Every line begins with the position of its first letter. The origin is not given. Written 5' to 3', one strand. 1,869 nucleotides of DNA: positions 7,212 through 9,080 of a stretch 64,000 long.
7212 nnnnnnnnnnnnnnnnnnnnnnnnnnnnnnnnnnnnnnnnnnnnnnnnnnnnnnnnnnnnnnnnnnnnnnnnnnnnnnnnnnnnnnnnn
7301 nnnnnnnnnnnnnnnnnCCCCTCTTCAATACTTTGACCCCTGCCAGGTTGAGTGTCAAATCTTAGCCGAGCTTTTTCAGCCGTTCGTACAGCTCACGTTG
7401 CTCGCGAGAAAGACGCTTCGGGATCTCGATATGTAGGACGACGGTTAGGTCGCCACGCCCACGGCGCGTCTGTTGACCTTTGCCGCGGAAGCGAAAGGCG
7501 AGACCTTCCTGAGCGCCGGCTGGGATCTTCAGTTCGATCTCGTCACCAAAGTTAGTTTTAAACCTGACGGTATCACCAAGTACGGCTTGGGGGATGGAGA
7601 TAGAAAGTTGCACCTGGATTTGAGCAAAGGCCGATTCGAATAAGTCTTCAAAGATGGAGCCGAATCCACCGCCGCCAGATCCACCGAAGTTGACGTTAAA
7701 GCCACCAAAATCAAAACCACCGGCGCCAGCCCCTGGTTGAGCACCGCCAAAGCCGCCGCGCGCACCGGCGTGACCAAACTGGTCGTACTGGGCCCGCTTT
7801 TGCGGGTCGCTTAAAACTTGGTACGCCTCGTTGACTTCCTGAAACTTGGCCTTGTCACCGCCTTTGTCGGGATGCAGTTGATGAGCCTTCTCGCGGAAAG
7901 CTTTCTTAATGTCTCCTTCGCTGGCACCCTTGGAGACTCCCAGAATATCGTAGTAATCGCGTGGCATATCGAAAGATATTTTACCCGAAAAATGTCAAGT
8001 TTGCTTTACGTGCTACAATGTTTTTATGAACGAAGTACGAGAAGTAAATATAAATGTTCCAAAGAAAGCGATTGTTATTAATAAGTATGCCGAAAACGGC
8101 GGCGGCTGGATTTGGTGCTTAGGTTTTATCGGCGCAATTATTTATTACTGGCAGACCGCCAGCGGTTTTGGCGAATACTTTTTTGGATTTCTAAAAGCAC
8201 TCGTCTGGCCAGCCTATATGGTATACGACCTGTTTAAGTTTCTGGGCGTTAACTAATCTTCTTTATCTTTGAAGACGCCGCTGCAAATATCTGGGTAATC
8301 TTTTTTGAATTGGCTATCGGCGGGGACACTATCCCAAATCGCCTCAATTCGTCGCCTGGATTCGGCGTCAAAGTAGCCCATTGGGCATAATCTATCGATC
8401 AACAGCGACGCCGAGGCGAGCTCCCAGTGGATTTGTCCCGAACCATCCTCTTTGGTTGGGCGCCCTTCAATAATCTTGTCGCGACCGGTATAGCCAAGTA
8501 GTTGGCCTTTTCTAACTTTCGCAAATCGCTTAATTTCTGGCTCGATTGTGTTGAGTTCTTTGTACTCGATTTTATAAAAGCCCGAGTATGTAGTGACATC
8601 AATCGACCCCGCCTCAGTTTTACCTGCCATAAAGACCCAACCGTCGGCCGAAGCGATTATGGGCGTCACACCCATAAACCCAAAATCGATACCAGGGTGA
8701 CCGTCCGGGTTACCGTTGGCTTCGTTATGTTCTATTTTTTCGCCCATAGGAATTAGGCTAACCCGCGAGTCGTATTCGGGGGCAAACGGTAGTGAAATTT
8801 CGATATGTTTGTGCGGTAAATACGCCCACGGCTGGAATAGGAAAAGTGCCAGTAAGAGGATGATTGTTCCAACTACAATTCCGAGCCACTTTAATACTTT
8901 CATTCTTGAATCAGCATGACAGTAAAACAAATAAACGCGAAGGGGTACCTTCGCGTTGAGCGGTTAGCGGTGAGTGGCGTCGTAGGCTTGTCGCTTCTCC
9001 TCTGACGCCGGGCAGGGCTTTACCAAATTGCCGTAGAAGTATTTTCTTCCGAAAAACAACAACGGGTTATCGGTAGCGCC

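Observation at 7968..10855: Mosaic-composition island inserted between dnaJ-like and dnaK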

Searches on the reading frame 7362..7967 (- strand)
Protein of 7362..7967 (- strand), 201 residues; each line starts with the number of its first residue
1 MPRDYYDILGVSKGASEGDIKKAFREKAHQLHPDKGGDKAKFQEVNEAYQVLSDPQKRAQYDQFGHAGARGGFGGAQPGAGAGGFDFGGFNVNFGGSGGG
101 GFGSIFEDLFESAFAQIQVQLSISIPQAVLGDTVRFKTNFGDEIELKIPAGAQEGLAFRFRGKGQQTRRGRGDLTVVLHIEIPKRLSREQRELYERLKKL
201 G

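Call 3: search_protein_families(library=pfam, proteins=[window:7362-7967:-], max_evalue=1)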
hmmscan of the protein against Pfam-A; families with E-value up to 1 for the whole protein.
window:7362-7967:- (201 aa): 2 families
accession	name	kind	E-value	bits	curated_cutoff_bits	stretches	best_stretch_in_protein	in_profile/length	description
PF00226.36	DnaJ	-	2e-24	85.9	27.8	1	4-62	1-63/63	DnaJ domain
PF01556.23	DnaJ_C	-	3.9e-12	46.9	26.6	1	110-183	78-152/152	DnaJ C terminal domain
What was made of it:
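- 7362..7967 (-): Short DnaJ-like co-chaperone (201 aa); conserved core-gene flank of the slot. Pfam DnaJ 85.9 bits and DnaJ_C 46.9 bits (call 3).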

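Call 5: search_protein_families(library=ncbifam, proteins=[window:7362-7967:-], max_evalue=1)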
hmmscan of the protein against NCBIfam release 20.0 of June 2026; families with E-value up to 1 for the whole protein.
window:7362-7967:- (201 aa): 18 families
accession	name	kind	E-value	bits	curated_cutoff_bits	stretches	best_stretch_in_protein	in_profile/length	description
TIGR02349.1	DnaJ_bact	equivalog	3.1e-50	171.5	377.2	2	4-114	1-104/354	molecular chaperone DnaJ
NF008035.0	PRK10767.1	subfamily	1.5e-42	146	338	2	3-116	4-102/374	molecular chaperone DnaJ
NF010892.0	PRK14299.1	equivalog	1.9e-37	129.1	392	2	3-109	4-122/291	chaperone protein DnaJ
NF010894.0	PRK14301.1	equivalog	1.4e-35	123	548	2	2-76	3-80/373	chaperone protein DnaJ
NF010874.0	PRK14281.1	equivalog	2.6e-35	122.3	619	2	1-113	1-124/397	chaperone protein DnaJ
NF010885.0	PRK14292.1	equivalog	1.9e-33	115.9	585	2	3-103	2-105/371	chaperone protein DnaJ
NF010872.0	PRK14279.1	equivalog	2.6e-32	112.4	556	2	3-113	9-134/394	molecular chaperone DnaJ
NF010871.0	PRK14278.1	equivalog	3.2e-32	111.8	502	2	1-98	1-100/378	molecular chaperone DnaJ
NF037946.1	terminal_TopJ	equivalog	1e-31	110.3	300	2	3-69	5-74/810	terminal organelle assembly protein TopJ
NF007618.0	PRK10266.1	equivalog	1.5e-24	87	403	2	3-66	4-70/306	curved DNA-binding protein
TIGR03835.1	termin_org_DnaJ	equivalog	5.3e-24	84.7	512.25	2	3-68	2-70/871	terminal organelle assembly protein TopJ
NF050028.1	CldAdptActJ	equivalog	1.4e-09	38.3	150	1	4-61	3-69/93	cold adaptation protein ActJcold adaptation protein ActJ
NF006948.0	PRK09430.1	equivalog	0.00045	19.9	162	1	4-35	201-232/267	co-chaperone DjlA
TIGR00714.1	hscB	equivalog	0.00094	19.3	46.75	1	20-61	8-56/156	Fe-S protein assembly co-chaperone HscB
NF002935.0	PRK03578.1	equivalog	0.0014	19.1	198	1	4-61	7-75/176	Fe-S protein assembly co-chaperone HscB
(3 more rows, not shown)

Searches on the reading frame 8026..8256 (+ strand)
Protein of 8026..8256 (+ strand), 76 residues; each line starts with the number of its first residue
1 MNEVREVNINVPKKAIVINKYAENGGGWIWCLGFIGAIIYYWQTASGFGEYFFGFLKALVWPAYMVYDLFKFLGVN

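Call 3: search_protein_families(library=pfam, proteins=[window:8026-8256:+], max_evalue=1)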
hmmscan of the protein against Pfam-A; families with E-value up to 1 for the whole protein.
window:8026-8256:+ (76 aa): 0 families

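Call 4: search_protein_families(library=padloc, proteins=[window:8026-8256:+], max_evalue=1)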
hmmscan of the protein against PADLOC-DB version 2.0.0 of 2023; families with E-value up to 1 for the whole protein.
window:8026-8256:+ (76 aa): 0 families

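Call 5: search_protein_families(library=ncbifam, proteins=[window:8026-8256:+], max_evalue=1)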
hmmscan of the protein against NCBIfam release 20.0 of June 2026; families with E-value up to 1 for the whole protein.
window:8026-8256:+ (76 aa): 0 families

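Call 48: search_protein_families(library=phrogs, proteins=[window:8026-8256:+], max_evalue=0.1)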
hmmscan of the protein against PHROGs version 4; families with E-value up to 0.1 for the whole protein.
window:8026-8256:+ (76 aa): 0 families
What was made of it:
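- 8026..8256 (+): small76: 76-aa aromatic/hydrophobic protein. No Pfam, PHROG or PADLOC hit (calls 3, 4, 48).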

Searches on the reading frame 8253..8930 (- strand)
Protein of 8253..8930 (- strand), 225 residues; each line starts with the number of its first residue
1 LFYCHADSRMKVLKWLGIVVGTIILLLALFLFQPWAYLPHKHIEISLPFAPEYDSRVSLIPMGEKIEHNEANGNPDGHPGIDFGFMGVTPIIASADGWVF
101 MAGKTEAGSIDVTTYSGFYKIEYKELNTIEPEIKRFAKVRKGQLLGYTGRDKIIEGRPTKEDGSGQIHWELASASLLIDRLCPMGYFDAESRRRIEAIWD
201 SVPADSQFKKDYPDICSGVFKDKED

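Call 3: search_protein_families(library=pfam, proteins=[window:8253-8930:-], max_evalue=1)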
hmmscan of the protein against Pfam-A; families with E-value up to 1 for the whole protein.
window:8253-8930:- (225 aa): 1 family
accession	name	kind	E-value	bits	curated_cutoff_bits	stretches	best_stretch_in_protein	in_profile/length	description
PF01551.29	Peptidase_M23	-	9e-08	32.7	28.7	1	77-152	2-76/96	Peptidase family M23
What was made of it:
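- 8253..8903 (-): Membrane-anchored M23-like protein (216 aa from the ATG at 8903; the ORF is open to a TTG at 8930). Pfam Peptidase_M23 32.7 bits, cut-off 28.7 (call 3).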

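Call 4: search_protein_families(library=padloc, proteins=[window:8253-8930:-], max_evalue=1)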
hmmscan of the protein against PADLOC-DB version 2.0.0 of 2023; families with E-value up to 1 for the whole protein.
window:8253-8930:- (225 aa): 0 families

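Call 5: search_protein_families(library=ncbifam, proteins=[window:8253-8930:-], max_evalue=1)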
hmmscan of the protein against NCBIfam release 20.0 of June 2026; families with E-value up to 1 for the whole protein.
window:8253-8930:- (225 aa): 3 families
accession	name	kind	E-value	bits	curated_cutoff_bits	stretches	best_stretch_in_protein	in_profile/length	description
NF053825.1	PdgNdpepShyA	equivalog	0.00021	20.1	700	1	76-154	294-371/425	peptidoglycan DD-endopeptidase ShyA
NF008652.0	PRK11649.1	equivalog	0.012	14.3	341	1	71-150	306-384/439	murein DD-endopeptidase MepM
NF052530.1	Heli_ShapePgp3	exception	0.017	14.3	300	1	78-150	167-238/270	peptidoglycan metallopeptidase Pgp3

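Call 41: find_related_loci(query=window:8253-8903:-, collection=viral_contigs, flank=6000)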
Query window:8253-8903:- (216 aa) in viral_contigs; peptide patterns used: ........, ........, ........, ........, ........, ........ (x = any residue, [..] = any of these).
29 stretches matched a pattern, but none encodes a relative of the query by tblastn (E <= 1e-3).
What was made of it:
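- The M23 protein has no relative in 2.9 million viral contigs (call 41).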

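Call 48: search_protein_families(library=phrogs, proteins=[window:8253-8903:-], max_evalue=0.1)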
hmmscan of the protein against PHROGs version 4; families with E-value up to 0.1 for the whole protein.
window:8253-8903:- (216 aa): 4 families
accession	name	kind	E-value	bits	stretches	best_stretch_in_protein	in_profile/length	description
phrog_6700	-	lysis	5.3e-08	31.2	1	44-141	2599-2698/2898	endolysin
phrog_7767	-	other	0.0039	17.9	1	65-142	17-94/194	metallo-endopeptidase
phrog_3084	-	lysis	0.006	16.6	1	69-143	24-102/468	endolysin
phrog_167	-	tail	0.09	11.4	1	66-147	1212-1284/1555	tail length tape measure protein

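Call 58: search_solved_structures(query=window:8253-8903:-, max_evalue=1, show_alignments=3)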
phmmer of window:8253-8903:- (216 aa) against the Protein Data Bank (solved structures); distinct sequences matched with E-value up to 1: 14.
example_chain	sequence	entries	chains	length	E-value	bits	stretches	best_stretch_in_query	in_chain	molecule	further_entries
5j1l_A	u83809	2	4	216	0.00033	23.7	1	68-144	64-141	ToxR-activated gene (TagE)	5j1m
5j1l_B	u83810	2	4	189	0.005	19.8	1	69-143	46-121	ToxR-activated gene (TagE)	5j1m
5j1k_A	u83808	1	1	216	0.0067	19.4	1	69-143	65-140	ToxR-activated gene (TagE)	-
6ue4_A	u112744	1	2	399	0.0072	19.3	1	68-145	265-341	ShyA endopeptidase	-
6u2a_A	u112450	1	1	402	0.0074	19.3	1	68-145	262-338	ShyA endopeptidase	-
6jn0_A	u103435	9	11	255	0.036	17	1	68-147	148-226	Peptidase M23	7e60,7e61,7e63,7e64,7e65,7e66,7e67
6jn1_A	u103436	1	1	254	0.036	17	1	68-147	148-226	Peptidase M23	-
6jmz_A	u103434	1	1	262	0.04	16.9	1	68-147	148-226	Peptidase M23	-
6jmx_A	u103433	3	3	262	0.044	16.7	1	68-147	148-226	Peptidase M23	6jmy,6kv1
5kvp_A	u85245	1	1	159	0.055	16.4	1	63-147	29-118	Zoocin A endopeptidase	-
6jn7_A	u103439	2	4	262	0.061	16.3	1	68-147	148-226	Peptidase M23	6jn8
2gu1_A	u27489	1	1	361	0.14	15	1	62-142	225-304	Zinc peptidase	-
3nyy_A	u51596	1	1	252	0.18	14.7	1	64-143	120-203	Putative glycyl-glycine endopeptidase lytM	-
5kqb_A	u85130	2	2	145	0.41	13.5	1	60-143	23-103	Peptidase M23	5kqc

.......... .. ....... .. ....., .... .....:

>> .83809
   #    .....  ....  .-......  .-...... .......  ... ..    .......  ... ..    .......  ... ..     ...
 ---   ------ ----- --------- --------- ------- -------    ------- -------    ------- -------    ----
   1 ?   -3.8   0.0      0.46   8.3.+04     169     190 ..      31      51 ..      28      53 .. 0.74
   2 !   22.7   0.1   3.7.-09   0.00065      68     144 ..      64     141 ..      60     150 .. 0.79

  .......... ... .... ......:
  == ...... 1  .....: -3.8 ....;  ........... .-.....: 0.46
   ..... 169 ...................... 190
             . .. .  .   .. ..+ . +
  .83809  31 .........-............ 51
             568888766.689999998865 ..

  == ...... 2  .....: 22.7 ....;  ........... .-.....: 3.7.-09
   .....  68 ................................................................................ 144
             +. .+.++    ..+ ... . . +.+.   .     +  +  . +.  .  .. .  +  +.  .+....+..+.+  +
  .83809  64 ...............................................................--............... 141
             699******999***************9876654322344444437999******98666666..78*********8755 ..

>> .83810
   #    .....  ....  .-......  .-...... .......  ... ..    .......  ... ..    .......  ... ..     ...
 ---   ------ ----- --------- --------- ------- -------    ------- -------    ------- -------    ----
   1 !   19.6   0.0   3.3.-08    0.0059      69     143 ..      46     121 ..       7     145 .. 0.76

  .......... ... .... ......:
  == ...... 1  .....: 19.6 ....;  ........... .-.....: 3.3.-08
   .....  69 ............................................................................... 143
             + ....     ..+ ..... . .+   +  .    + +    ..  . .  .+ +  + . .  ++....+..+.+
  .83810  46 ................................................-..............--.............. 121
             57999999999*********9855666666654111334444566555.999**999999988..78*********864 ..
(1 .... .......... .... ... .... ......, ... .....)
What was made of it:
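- On Peptidase M23 (LytM/lysostaphin type): 'YKEL' aligns with 'YAHL' of TagE (call 58).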

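Call 71: find_related_loci(query=window:8253-8903:-, collection=metagenome_contigs, flank=7000)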
Query window:8253-8903:- (216 aa) in metagenome_contigs; peptide patterns used: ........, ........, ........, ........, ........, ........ (x = any residue, [..] = any of these).
200 stretches matched a pattern; 5 encode a relative of the query (tblastn E <= 1e-3); 5 distinct loci.
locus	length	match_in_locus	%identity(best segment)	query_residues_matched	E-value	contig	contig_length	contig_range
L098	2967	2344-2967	61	1-208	2e-88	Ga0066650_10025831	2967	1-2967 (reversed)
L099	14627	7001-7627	58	10-216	9e-81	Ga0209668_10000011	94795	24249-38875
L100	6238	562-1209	58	2-216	7e-81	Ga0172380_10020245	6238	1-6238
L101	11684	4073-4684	48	3-215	8e-68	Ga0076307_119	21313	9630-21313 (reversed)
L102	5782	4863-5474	48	3-215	8e-68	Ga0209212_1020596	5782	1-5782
